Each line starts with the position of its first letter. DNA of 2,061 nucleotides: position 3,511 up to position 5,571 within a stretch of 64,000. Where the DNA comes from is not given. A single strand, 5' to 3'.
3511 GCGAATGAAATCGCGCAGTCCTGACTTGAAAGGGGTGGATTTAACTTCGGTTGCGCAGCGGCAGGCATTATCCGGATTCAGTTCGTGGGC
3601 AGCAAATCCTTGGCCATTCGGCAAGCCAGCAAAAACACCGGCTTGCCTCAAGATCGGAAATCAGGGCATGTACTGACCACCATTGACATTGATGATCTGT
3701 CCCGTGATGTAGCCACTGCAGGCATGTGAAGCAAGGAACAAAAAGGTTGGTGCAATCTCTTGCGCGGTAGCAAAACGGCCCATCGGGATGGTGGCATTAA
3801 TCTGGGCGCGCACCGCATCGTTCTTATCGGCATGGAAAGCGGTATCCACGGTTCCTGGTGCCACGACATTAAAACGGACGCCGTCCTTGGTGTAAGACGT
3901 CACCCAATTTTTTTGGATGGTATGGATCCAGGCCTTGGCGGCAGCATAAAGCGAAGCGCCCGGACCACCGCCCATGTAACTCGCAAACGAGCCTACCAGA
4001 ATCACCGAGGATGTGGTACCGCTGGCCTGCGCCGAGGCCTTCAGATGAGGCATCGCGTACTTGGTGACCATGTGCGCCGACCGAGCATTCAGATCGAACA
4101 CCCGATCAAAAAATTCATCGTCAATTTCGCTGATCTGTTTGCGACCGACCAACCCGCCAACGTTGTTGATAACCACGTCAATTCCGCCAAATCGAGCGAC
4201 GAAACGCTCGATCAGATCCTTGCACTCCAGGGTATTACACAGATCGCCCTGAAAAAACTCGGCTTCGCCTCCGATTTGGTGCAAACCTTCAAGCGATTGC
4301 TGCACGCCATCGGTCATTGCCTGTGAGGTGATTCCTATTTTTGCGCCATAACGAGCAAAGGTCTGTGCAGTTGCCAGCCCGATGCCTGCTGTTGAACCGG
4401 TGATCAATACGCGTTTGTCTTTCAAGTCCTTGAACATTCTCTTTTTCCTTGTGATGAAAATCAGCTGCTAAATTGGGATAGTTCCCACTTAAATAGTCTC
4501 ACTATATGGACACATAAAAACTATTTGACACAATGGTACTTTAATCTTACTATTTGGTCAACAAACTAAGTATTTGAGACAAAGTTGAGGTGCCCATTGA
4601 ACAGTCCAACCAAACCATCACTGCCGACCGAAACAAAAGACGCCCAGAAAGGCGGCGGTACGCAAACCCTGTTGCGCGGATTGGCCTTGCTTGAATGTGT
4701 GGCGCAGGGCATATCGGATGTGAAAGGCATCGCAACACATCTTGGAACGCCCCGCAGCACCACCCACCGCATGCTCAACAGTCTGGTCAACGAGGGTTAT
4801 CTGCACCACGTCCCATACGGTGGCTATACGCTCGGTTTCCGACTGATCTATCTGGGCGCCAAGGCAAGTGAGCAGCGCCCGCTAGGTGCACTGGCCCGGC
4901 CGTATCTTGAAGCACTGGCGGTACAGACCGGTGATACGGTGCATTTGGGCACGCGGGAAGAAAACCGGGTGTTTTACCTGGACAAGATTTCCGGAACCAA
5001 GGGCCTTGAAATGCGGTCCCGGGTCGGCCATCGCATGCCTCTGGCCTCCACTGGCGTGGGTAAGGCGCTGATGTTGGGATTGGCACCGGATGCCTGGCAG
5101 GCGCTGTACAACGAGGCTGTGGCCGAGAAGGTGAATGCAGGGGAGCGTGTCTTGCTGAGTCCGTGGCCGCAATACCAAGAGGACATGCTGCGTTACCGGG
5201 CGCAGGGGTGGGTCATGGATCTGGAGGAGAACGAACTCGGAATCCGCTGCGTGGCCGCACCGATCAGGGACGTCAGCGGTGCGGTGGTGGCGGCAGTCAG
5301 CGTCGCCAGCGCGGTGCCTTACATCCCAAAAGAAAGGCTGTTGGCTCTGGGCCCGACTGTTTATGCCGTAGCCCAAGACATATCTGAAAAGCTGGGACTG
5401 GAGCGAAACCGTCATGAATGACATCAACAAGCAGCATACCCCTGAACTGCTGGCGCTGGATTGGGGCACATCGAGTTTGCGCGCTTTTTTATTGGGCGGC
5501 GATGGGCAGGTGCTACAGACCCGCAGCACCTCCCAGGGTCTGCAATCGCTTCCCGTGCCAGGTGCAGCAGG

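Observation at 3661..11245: Sugar-acid cluster that matches no known pathway: DEH-reductase-like SDR plus DgoK/DgoA, with no dehydratase and no lyase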

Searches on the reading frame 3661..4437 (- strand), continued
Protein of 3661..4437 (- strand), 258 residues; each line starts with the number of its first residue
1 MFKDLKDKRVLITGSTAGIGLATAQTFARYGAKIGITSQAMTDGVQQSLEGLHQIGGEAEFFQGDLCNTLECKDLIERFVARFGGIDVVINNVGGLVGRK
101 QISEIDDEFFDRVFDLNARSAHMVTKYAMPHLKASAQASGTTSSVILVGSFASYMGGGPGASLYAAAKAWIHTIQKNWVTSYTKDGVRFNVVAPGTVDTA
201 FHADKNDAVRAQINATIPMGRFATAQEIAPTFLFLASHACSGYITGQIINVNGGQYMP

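Call 62: search_protein_families(library=ncbifam, proteins=[L026:14174-14935:+, L026:15090-15728:+, L060:7516-8427:+, L026:13444-14061:+], max_evalue=1e-10)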
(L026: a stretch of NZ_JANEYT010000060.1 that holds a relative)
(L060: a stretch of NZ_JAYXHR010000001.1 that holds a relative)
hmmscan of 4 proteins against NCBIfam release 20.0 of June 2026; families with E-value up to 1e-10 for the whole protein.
L026:14174-14935:+ (253 aa): 218 families (the best 25 are shown)
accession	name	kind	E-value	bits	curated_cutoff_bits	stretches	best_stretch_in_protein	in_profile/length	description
NF005983.0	PRK08085.1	equivalog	1.6e-121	404.7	408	1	3-253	4-254/254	gluconate 5-dehydrogenase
NF005711.0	PRK07523.1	subfamily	4.2e-96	321.4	413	1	2-251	4-253/255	SDR family oxidoreductase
NF005488.0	PRK07097.1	equivalog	8.6e-87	290.6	369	1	3-252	5-260/266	gluconate 5-dehydrogenase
NF005390.0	PRK06935.1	equivalog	2.6e-74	249.8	369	1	3-251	10-257/258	2-dehydro-3-deoxy-D-gluconate 5-dehydrogenase KduD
NF004778.0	PRK06124.1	equivalog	8.7e-71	238.3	303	1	4-251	7-254/256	SDR family oxidoreductase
NF006070.0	PRK08213.1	subfamily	2.2e-70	237.2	279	1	3-249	7-256/259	gluconate 5-dehydrogenase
TIGR01832.1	kduD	equivalog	3.3e-69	233.1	338.85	1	4-251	1-247/248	2-dehydro-3-deoxy-D-gluconate 5-dehydrogenase KduD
NF004198.0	PRK05653.1-3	equivalog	2.9e-66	223.4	296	1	6-249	5-246/248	3-oxoacyl-ACP reductase FabG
TIGR01830.1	3oxo_ACP_reduc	equivalog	1.1e-64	218.4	297.75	1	11-249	1-238/239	3-oxoacyl-[acyl-carrier-protein] reductase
NF005559.1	PRK07231.1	subfamily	1.3e-64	218.1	215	1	6-250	2-248/249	glucose 1-dehydrogenase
NF005446.0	PRK07035.1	equivalog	3.6e-60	203.4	373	1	2-251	5-255/255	SDR family oxidoreductase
NF004791.0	PRK06138.1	equivalog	2.1e-57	194.3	312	1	5-250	2-250/252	SDR family oxidoreductase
NF005309.0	PRK06841.1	subfamily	4.8e-57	193.4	286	1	4-248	11-251/255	GolD/DthD family dehydrogenase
NF006528.0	PRK08993.1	subfamily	6.1e-57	192.9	430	1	3-251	5-252/253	2-dehydro-3-deoxy-D-gluconate 5-dehydrogenase KduD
NF009093.0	PRK12429.1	subfamily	1.1e-56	192.1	258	1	5-249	2-256/259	3-hydroxybutyrate dehydrogenase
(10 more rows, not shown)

L026:15090-15728:+ (212 aa): 1 family
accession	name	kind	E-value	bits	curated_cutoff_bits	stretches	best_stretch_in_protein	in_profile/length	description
NF006753.0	PRK09273.1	equivalog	8.6e-103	342.2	137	1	1-210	1-210/211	hypothetical protein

L060:7516-8427:+ (303 aa): 197 families (the best 25 are shown)
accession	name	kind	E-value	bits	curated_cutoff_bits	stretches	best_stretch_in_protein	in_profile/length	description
NF006132.0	PRK08277.1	subfamily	2.9e-127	423.8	281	1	23-303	3-280/280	D-mannonate oxidoreductase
NF005559.1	PRK07231.1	subfamily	2e-53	181.5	215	2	136-297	90-247/249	glucose 1-dehydrogenase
NF006070.0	PRK08213.1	subfamily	8.4e-50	169.7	279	2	145-299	107-258/259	gluconate 5-dehydrogenase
NF004778.0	PRK06124.1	equivalog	1.3e-46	159.1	303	2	142-299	103-254/256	SDR family oxidoreductase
NF005853.0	PRK07774.1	equivalog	2.2e-46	158.3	303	1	27-297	3-246/250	SDR family oxidoreductase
NF005752.0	PRK07576.1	subfamily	9.8e-45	152.9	321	2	145-299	104-252/271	SDR family oxidoreductase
NF005488.0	PRK07097.1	equivalog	1.9e-44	151.8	369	2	142-302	102-262/266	gluconate 5-dehydrogenase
NF005446.0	PRK07035.1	equivalog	3e-44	151.2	373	1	26-297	7-253/255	SDR family oxidoreductase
NF005402.0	PRK06949.1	equivalog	3.6e-43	147.6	358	1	24-298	3-259/260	SDR family oxidoreductase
NF004198.0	PRK05653.1-3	equivalog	1.6e-42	145.6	296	1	28-297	5-246/248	3-oxoacyl-ACP reductase FabG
NF004791.0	PRK06138.1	equivalog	2.3e-42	145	312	1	27-299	2-251/252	SDR family oxidoreductase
NF009466.0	PRK12826.1-2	subfamily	3.6e-42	144.5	222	1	29-297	2-244/248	3-oxoacyl-ACP reductase FabG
NF005711.0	PRK07523.1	subfamily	4.1e-42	144.5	413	1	26-299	6-253/255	SDR family oxidoreductase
NF005067.0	PRK06484.1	equivalog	2.6e-41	141.8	713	1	29-302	8-256/524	short chain dehydrogenase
NF004774.0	PRK06114.1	equivalog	8.1e-41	140.1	360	1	26-299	12-261/262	SDR family oxidoreductase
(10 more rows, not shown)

L026:13444-14061:+ (205 aa): 8 families
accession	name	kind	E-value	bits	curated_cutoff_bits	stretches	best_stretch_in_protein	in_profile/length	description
NF006600.0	PRK09140.1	subfamily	5.7e-72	241.4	207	1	8-204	7-203/210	2-dehydro-3-deoxy-6-phosphogalactonate aldolase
TIGR01182.1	eda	subfamily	8.8e-36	123.2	156.05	1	7-189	3-183/204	bifunctional 4-hydroxy-2-oxoglutarate aldolase/2-dehydro-3-deoxy-phosphogluconate aldolase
NF005119.0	PRK06552.1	subfamily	3.7e-34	118.1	238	1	8-187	9-189/213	bifunctional 2-keto-4-hydroxyglutarate aldolase/2-keto-3-deoxy-6-phosphogluconate aldolase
NF004325.0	PRK05718.1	subfamily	4.3e-30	104.7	241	1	5-189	8-190/213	keto-hydroxyglutarate-aldolase/keto-deoxy-phosphogluconate aldolase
NF005673.0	PRK07455.1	equivalog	4.7e-25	88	232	1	10-186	11-186/213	bifunctional 4-hydroxy-2-oxoglutarate aldolase/2-dehydro-3-deoxy-phosphogluconate aldolase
NF004673.0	PRK06015.1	equivalog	5.5e-20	72.1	320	1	9-190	12-191/212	2-dehydro-3-deoxy-phosphogluconate aldolase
NF041633.1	trifunc_aldol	exception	3.2e-19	68.8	700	1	7-203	4-215/580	KHG/KDPG aldolase/sugar kinase fusion protein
NF005499.0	PRK07114.1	equivalog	2.3e-18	66.8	275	1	14-186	18-194/223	bifunctional 4-hydroxy-2-oxoglutarate aldolase/2-dehydro-3-deoxy-phosphogluconate aldolase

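Call 63: search_solved_structures(query=L026:15090-15728:+, max_evalue=0.00001)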
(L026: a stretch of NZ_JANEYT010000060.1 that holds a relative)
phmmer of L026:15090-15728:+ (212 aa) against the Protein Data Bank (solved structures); distinct sequences matched with E-value up to 0.00001: 5.
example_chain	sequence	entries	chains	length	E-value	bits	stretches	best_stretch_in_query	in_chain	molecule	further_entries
3ono_A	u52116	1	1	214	1.1e-111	374.1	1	1-210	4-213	Ribose/Galactose Isomerase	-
4u8e_A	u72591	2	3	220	1.3e-75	256.4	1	1-210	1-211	Putative uncharacterized protein gbs1892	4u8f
3c5y_A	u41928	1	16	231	6.9e-73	247.5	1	1-209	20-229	Ribose/galactose isomerase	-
2ppw_A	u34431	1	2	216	1.8e-67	229.8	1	1-210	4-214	Conserved domain protein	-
3s5p_A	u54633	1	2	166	1.1e-07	34.6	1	23-112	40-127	Ribose 5-phosphate isomerase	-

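Call 66: search_protein_families(library=pfam, proteins=[L081:10784-11719:-, L081:12031-12900:-, L081:4053-5606:-, L014:4055-4993:+, L014:2194-3936:-, L014:11605-13449:-, L050:7871-9814:+, L050:11127-11993:+, L052:6470-8674:+, L052:8658-9833:+], max_evalue=0.00001)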
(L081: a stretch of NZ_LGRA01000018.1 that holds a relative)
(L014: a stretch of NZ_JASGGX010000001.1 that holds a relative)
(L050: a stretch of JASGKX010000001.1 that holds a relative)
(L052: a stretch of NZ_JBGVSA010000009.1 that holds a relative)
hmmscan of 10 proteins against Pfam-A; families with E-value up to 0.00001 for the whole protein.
L081:10784-11719:- (311 aa): 2 families
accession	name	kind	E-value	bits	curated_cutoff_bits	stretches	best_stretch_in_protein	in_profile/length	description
PF03466.25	LysR_substrate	-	2.2e-47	161.6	28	1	89-294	2-208/209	LysR substrate binding domain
PF00126.33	HTH_1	-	2e-24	85.8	26.6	1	6-64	2-60/60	Bacterial regulatory helix-turn-helix protein, lysR family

L081:12031-12900:- (289 aa): 0 families

L081:4053-5606:- (517 aa): 3 families
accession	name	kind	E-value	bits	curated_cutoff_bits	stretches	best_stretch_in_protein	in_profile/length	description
PF01039.27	Carboxyl_trans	-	2.3e-172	574.5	22.3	1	30-515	2-493/493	Carboxyl transferase domain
PF03255.19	ACCA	-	7.1e-13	48.8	23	1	343-462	135-248/310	Acetyl co-enzyme A carboxylase carboxyltransferase-like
PF06833.16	MdcE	-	7.2e-06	26.3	32.7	0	355-461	27-132/196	Malonate decarboxylase gamma subunit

L014:4055-4993:+ (312 aa): 1 family
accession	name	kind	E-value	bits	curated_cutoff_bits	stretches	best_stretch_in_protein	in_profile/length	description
PF02470.25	MlaD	-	1.5e-15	57.7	25.1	1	38-112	5-79/81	MlaD protein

L014:2194-3936:- (580 aa): 0 families

L014:11605-13449:- (614 aa): 1 family
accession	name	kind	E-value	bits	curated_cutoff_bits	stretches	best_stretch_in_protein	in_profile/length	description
PF05940.17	NnrS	-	3.8e-79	267.2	28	1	206-586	2-371/371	NnrS protein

L050:7871-9814:+ (647 aa): 3 families
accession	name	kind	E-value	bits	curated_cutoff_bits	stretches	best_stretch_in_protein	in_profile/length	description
PF00152.25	tRNA-synt_2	-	4e-121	404.3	25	1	171-613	2-308/308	tRNA synthetases class II (D, K and N)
PF02938.19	GAD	-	3.2e-27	95.1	23.4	1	361-460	1-95/95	GAD domain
PF01336.31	tRNA_anti-codon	-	9.3e-18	64.4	27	1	70-154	1-75/75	OB-fold nucleic acid binding domain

L050:11127-11993:+ (288 aa): 2 families
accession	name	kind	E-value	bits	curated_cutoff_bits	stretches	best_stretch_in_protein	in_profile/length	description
PF13377.12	Peripla_BP_3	-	1.5e-36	126.5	26.5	1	115-283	2-167/167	Periplasmic binding protein-like domain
PF00532.27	Peripla_BP_1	-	2.1e-11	44.3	22.2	1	113-274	111-274/281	Periplasmic binding proteins and sugar binding domain of LacI family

L052:6470-8674:+ (734 aa): 1 family
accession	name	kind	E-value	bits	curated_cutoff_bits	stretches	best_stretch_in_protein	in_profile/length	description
PF05140.19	ResB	-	2.9e-134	449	24.6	1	50-712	1-485/486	ResB-like family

L052:8658-9833:+ (391 aa): 1 family
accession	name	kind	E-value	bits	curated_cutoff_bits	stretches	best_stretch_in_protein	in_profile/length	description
PF01578.25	Cytochrom_C_asm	-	9.2e-46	156.6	29.9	1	182-386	1-212/212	Cytochrome C assembly protein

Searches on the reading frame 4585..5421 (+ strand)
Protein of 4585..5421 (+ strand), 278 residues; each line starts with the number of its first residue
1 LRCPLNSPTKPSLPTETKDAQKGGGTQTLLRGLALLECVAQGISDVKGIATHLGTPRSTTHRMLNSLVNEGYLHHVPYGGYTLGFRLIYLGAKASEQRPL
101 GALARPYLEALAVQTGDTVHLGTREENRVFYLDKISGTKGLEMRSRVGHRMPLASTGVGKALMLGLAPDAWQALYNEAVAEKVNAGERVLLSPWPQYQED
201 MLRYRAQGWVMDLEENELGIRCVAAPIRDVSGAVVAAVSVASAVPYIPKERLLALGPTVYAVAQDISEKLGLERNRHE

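Call 3: search_protein_families(library=pfam, proteins=[window:4585-5421:+])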
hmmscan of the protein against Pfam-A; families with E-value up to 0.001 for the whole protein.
window:4585-5421:+ (278 aa): 5 families
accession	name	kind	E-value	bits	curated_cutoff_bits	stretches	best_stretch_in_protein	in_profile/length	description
PF01614.24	IclR_C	-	1.2e-35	123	24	1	97-267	6-173/174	Bacterial transcriptional regulator IclR C-terminal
PF09339.16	HTH_IclR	-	7.3e-14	51.7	22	1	28-75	1-50/52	IclR helix-turn-helix domain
PF01978.25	TrmB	-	6.6e-05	23.1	25.6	0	39-76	18-55/68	Sugar-specific transcriptional regulator TrmB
PF01325.25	Fe_dep_repress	-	0.00027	21.5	26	1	41-80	20-59/60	Iron dependent repressor, N-terminal DNA binding domain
PF12802.13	MarR_2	-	0.00079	20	27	0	45-75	22-52/61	MarR family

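Call 4: search_protein_families(library=ncbifam, proteins=[window:4585-5421:+])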
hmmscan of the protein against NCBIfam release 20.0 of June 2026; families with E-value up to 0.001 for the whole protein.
window:4585-5421:+ (278 aa): 9 families
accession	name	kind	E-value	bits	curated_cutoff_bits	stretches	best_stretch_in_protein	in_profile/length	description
NF045644.1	TransRegBhcR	equivalog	1.9e-41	142.1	350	1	14-271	10-266/267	HTH-type transcriptional regulator BhcR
NF011671.1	PRK15090.1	equivalog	6.1e-34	117.4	275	1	30-271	14-254/256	DNA-binding transcriptional regulator KdgR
NF008601.2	PRK11569.1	equivalog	1.6e-33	116.1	380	1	16-271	16-273/276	glyoxylate bypass operon transcriptional repressor IclR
TIGR02431.1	pcaR_pcaU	subfamily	2.3e-31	109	284.75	1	27-269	6-247/248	beta-ketoadipate pathway transcriptional regulators, PcaR/PcaU/PobR family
NF007548.0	PRK10163.1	equivalog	2.2e-29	102.4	406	1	20-273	17-268/271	HTH-type transcriptional repressor AllR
NF007339.0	PRK09834.1-1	equivalog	7.4e-08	32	299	1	17-172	11-169/271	DNA-binding transcriptional regulator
NF007341.0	PRK09834.1-3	equivalog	2.6e-06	26.8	269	1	27-171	8-156/274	DNA-binding transcriptional regulator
NF007342.0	PRK09834.1-4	equivalog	1e-05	24.7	251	1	28-163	13-151/263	DNA-binding transcriptional regulator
TIGR01884.1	cas_HTH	subfamily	0.00081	18.8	60.2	0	33-74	145-187/202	CRISPR-associated CARF protein Csa3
